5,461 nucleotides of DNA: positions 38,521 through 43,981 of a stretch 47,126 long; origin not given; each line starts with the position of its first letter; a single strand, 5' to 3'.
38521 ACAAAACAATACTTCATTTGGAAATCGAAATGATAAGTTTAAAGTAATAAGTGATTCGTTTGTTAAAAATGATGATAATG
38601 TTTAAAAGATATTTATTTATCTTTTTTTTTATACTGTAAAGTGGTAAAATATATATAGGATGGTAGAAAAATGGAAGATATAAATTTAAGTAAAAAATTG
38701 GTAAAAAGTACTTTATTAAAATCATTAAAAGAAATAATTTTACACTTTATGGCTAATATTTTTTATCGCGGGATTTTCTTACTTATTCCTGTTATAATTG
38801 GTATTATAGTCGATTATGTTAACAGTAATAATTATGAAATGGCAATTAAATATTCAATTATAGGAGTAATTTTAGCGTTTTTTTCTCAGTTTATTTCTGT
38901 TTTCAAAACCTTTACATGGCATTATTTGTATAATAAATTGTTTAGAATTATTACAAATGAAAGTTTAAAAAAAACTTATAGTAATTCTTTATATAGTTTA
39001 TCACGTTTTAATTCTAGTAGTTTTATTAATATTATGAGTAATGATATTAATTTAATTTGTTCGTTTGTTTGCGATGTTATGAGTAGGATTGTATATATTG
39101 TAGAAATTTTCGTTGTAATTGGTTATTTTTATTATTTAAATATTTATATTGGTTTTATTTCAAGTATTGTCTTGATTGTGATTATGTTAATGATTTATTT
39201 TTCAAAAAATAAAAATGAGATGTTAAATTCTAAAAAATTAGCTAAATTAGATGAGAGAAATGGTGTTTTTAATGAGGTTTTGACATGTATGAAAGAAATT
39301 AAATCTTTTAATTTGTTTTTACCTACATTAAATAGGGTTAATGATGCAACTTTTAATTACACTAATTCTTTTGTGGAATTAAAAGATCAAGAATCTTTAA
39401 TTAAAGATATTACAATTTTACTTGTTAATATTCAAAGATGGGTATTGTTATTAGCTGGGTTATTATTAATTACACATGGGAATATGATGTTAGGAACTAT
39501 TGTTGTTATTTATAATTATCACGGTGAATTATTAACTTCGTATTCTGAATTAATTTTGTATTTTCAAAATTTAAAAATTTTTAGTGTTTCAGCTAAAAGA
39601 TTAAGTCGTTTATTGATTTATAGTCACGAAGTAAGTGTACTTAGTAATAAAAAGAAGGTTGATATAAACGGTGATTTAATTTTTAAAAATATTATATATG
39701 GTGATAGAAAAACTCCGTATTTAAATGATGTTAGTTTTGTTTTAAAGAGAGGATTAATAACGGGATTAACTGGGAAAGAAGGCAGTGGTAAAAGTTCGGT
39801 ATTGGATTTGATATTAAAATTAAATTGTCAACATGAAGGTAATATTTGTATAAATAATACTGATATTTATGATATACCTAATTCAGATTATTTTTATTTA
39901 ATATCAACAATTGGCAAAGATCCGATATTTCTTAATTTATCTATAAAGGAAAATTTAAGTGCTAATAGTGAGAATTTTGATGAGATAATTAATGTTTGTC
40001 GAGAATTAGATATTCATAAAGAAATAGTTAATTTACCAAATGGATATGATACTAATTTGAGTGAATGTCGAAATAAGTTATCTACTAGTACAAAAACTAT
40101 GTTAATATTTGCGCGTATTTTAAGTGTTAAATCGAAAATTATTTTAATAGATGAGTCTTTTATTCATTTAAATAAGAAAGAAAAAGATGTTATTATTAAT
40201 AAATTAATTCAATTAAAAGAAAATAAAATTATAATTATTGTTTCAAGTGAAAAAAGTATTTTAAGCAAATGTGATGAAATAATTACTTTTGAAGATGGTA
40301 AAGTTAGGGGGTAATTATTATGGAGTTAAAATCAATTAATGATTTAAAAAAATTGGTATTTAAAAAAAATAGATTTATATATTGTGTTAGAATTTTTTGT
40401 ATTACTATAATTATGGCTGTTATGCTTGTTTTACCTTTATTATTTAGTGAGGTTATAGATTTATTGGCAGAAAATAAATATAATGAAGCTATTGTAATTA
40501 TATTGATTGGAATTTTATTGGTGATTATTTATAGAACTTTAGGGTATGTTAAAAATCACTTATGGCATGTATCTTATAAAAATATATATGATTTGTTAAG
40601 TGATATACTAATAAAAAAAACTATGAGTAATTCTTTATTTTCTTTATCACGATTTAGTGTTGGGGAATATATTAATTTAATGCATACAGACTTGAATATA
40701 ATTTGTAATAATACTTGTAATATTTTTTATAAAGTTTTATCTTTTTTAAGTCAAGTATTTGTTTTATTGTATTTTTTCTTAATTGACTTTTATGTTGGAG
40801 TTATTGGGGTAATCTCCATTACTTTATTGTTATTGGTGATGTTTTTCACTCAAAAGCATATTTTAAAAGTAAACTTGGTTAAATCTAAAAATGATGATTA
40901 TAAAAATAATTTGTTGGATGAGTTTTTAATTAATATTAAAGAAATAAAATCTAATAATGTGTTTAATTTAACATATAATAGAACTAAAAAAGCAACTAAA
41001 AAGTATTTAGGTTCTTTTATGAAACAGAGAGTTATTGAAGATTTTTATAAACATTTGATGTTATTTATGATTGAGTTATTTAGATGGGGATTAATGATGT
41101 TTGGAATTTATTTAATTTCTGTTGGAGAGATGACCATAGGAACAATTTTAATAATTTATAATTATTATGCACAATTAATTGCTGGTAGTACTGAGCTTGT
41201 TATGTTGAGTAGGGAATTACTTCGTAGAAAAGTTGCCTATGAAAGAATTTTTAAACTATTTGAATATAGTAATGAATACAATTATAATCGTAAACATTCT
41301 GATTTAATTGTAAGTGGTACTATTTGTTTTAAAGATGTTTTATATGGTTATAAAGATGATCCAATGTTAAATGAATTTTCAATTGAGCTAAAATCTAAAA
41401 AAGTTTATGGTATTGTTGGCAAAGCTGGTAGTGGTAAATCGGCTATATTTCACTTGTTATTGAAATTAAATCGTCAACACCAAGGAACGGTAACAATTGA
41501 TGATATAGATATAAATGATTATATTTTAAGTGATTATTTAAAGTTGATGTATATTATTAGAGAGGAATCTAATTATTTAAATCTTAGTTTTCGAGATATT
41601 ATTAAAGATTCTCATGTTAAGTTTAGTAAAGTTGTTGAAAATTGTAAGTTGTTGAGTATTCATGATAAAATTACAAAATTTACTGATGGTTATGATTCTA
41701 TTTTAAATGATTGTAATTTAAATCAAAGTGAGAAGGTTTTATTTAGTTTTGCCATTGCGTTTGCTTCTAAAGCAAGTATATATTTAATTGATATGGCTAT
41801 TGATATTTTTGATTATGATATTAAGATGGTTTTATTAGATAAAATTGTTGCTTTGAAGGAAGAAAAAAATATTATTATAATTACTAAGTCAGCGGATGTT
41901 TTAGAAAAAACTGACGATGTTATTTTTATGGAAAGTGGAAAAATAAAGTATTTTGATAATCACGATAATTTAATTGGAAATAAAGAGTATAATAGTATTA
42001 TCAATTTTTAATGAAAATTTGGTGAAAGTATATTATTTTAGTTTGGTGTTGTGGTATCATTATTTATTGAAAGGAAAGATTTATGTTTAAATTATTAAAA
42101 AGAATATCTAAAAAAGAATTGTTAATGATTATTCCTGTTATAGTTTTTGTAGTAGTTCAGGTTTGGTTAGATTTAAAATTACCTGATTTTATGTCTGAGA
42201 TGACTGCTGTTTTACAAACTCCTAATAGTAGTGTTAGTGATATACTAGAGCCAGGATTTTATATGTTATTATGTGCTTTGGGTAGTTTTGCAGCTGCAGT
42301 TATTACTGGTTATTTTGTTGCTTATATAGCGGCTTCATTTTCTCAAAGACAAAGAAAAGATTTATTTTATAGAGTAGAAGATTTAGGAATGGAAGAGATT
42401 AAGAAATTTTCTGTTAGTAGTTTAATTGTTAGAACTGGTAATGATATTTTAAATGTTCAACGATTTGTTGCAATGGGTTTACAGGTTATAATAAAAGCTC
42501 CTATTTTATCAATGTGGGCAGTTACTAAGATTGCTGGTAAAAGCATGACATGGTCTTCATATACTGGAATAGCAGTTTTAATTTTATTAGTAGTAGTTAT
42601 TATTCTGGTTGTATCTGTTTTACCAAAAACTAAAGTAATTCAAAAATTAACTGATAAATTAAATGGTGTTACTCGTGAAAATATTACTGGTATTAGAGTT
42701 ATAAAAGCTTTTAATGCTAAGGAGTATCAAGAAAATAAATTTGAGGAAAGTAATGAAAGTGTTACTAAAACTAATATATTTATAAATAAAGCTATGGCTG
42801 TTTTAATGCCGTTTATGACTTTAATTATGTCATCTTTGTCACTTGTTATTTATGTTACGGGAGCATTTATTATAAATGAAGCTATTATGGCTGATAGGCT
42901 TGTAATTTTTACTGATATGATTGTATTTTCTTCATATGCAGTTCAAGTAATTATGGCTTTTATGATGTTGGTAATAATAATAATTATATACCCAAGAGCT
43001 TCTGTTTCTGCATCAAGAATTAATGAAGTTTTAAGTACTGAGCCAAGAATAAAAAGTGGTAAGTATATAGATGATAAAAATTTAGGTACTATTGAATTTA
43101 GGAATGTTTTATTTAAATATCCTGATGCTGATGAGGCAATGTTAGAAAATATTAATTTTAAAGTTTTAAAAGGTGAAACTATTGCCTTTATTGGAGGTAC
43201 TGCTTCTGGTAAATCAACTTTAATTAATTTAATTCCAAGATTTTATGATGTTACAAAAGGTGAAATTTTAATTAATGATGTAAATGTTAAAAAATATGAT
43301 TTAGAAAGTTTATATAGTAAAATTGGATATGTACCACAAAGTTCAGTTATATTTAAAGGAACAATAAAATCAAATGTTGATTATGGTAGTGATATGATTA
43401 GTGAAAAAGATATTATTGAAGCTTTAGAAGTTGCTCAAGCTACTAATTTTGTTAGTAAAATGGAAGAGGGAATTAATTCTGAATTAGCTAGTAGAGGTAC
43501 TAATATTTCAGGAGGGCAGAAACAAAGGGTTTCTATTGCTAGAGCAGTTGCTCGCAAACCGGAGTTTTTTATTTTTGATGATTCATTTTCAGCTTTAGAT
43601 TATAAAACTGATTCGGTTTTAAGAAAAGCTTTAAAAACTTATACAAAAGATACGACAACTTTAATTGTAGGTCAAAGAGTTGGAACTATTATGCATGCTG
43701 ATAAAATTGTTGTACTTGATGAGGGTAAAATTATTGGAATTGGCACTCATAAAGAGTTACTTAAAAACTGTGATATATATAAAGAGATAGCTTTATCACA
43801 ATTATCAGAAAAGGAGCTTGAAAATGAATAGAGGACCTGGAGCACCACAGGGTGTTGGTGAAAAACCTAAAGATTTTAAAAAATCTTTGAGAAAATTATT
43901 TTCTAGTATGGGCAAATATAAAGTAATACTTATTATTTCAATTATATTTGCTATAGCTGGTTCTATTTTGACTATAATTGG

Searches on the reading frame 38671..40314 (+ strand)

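Call 38: search_protein_families(library=pfam, proteins=[window:38671-40314:+], max_evalue=0.00001)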
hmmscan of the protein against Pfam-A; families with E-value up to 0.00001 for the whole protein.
window:38671-40314:+ (547 aa): 2 families
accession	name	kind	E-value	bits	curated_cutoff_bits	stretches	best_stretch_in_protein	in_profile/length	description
PF00664.28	ABC_membrane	-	3.6e-17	63.4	28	1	23-285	2-268/274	ABC transporter transmembrane region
PF00005.33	ABC_tran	-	2.7e-16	60.9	25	1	351-496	1-135/137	ABC transporter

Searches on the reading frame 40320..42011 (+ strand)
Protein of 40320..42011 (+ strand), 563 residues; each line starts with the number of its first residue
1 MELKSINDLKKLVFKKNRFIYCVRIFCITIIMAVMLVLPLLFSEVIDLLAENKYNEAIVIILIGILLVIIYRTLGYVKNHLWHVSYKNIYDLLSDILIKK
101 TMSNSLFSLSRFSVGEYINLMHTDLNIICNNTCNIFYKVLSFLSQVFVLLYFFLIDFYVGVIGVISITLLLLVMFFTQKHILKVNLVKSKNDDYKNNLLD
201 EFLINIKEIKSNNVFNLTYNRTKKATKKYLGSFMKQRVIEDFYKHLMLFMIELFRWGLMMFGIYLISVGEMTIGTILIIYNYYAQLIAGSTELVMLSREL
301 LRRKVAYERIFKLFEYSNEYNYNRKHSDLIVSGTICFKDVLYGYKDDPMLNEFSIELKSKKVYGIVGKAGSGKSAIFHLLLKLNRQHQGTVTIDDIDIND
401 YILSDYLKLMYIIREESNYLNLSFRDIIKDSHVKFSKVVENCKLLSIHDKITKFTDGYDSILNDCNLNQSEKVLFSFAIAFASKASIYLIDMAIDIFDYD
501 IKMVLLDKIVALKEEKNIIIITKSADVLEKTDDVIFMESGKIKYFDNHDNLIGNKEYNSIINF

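Call 39: search_protein_families(library=pfam, proteins=[window:40320-42011:+], max_evalue=0.001)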
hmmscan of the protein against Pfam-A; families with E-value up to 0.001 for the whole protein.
window:40320-42011:+ (563 aa): 2 families
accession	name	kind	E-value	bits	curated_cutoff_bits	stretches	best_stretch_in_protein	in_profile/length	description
PF00664.28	ABC_membrane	-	7.6e-17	62.3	28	1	25-287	5-271/274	ABC transporter transmembrane region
PF00005.33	ABC_tran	-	2e-11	45.1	25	1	350-491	1-133/137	ABC transporter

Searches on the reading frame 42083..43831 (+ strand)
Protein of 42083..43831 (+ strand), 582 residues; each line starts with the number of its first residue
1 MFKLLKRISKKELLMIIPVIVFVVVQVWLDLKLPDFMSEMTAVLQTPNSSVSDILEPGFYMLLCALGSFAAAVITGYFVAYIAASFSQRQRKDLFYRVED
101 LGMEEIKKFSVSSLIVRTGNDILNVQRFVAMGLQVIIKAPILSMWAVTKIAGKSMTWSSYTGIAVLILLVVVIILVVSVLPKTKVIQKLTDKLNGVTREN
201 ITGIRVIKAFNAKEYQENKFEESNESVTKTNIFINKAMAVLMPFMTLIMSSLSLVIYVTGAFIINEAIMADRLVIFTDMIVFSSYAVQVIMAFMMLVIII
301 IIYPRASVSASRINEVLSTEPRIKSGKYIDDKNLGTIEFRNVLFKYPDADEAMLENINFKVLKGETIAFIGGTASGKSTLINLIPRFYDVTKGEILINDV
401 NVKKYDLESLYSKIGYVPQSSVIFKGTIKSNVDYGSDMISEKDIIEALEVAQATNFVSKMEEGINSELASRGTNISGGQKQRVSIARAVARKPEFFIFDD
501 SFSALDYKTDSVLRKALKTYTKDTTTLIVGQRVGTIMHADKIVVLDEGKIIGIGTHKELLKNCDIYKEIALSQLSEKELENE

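Call 39: search_protein_families(library=pfam, proteins=[window:42083-43831:+], max_evalue=0.001)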
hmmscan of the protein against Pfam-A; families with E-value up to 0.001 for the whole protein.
window:42083-43831:+ (582 aa): 3 families
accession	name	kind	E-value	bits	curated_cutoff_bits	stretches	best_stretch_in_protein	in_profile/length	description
PF00005.33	ABC_tran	-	3.8e-27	96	25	1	354-502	1-136/137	ABC transporter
PF00664.28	ABC_membrane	-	1.2e-20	74.8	28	1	19-292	4-273/274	ABC transporter transmembrane region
PF02463.25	SMC_N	-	5.8e-06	26.3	40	1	387-544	103-210/220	RecF/RecN/SMC N terminal domain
